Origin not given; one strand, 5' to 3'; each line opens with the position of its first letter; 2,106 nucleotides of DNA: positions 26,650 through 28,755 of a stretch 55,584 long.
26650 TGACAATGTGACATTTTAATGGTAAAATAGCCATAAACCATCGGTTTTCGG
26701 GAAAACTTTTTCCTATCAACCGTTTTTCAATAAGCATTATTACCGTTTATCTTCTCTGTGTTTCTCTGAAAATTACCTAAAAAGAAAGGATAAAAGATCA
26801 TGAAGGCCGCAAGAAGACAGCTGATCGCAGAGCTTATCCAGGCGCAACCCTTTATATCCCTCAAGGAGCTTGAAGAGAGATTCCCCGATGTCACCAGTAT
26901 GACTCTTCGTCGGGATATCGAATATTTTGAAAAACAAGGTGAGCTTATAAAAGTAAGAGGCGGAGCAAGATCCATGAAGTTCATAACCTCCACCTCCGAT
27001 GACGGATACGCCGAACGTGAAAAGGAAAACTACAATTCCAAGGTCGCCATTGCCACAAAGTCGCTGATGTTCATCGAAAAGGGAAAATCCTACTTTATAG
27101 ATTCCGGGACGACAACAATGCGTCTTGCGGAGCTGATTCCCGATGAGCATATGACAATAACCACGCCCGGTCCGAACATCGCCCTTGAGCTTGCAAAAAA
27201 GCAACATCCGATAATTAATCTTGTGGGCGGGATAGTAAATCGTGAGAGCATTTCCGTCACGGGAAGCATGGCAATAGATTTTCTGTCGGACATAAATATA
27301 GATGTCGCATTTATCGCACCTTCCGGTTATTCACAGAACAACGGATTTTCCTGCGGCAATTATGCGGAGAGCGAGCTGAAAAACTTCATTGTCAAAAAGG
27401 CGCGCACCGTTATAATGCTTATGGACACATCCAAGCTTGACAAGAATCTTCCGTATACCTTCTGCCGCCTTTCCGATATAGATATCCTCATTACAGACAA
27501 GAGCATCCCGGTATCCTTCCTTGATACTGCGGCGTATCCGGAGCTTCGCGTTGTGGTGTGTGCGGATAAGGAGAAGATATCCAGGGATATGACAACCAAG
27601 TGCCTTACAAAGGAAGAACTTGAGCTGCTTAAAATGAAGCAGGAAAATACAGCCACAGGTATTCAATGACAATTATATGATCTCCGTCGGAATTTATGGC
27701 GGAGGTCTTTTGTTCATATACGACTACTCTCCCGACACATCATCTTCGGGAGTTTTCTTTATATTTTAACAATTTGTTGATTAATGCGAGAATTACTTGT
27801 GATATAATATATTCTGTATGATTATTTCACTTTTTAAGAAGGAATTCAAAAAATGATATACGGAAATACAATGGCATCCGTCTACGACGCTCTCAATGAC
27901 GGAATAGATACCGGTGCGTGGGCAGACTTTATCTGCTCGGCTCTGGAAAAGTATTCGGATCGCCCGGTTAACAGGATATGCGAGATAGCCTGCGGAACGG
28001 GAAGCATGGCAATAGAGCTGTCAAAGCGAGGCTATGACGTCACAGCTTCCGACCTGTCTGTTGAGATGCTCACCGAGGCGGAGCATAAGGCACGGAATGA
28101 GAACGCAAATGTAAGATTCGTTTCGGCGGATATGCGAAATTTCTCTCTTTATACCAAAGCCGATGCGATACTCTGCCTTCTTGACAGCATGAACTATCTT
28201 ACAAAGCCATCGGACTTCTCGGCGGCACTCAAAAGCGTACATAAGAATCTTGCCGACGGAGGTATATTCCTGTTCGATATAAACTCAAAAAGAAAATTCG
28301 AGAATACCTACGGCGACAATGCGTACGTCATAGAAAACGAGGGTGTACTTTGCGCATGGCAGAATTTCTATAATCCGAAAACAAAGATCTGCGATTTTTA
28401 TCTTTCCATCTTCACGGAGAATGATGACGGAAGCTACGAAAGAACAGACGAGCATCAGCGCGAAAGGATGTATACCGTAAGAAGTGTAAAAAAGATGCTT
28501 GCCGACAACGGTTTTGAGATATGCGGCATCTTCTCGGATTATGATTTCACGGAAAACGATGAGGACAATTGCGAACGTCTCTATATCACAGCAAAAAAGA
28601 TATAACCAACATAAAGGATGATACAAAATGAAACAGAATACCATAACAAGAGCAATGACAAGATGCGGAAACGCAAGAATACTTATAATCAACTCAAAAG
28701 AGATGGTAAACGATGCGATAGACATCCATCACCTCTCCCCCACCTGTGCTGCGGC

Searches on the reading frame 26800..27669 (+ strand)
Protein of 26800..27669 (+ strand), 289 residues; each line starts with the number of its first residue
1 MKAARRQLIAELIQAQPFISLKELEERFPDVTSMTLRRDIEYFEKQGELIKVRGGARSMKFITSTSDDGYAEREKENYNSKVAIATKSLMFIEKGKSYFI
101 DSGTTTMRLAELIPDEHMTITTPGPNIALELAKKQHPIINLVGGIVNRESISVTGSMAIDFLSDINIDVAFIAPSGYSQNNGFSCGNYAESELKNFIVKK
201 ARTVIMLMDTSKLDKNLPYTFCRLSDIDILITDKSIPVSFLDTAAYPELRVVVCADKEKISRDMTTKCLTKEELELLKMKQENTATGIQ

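Call 67: search_protein_families(library=pfam, proteins=[window:26800-27669:+], max_evalue=0.00001)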
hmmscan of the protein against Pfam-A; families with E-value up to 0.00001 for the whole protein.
window:26800-27669:+ (289 aa): 2 families
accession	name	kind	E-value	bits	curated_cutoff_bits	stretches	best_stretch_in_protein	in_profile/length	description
PF00455.28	DeoRC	-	1.4e-41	142.5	31.8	1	76-234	1-160/160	DeoR C terminal sensor domain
PF08220.18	HTH_DeoR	-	1.5e-12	47.5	21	1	5-59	1-54/57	DeoR-like helix-turn-helix domain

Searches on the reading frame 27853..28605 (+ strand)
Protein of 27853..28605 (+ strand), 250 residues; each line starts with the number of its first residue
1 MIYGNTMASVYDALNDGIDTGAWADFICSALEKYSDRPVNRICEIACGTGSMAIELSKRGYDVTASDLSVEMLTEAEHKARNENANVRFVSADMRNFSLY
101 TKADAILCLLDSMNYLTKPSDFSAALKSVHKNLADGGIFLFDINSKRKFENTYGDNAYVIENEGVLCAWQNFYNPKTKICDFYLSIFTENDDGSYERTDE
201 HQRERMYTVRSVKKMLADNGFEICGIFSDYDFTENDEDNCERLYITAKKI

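Call 67: search_protein_families(library=pfam, proteins=[window:27853-28605:+], max_evalue=0.00001)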
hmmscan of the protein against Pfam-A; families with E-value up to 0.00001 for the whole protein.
window:27853-28605:+ (250 aa): 7 families
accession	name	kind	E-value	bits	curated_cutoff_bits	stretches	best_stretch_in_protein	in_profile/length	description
PF13649.12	Methyltransf_25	-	2.1e-18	67.2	27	1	42-137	1-97/97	Methyltransferase domain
PF08241.18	Methyltransf_11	-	9.2e-13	49.1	21.2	1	44-141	2-95/95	Methyltransferase domain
PF13489.12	Methyltransf_23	-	9.2e-13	48.7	27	1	26-223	8-161/164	Methyltransferase domain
PF08242.18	Methyltransf_12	-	1.8e-11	45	30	1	44-139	2-98/98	Methyltransferase domain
PF13847.12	Methyltransf_31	-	2.7e-10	40.6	27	1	40-144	5-113/145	Methyltransferase domain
PF01209.24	Ubie_methyltran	-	1.8e-09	37.7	20.1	1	6-146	15-156/233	ubiE/COQ5 methyltransferase family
PF05401.17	NodS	-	7e-07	29.7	24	1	35-142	40-145/201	Nodulation protein S (NodS)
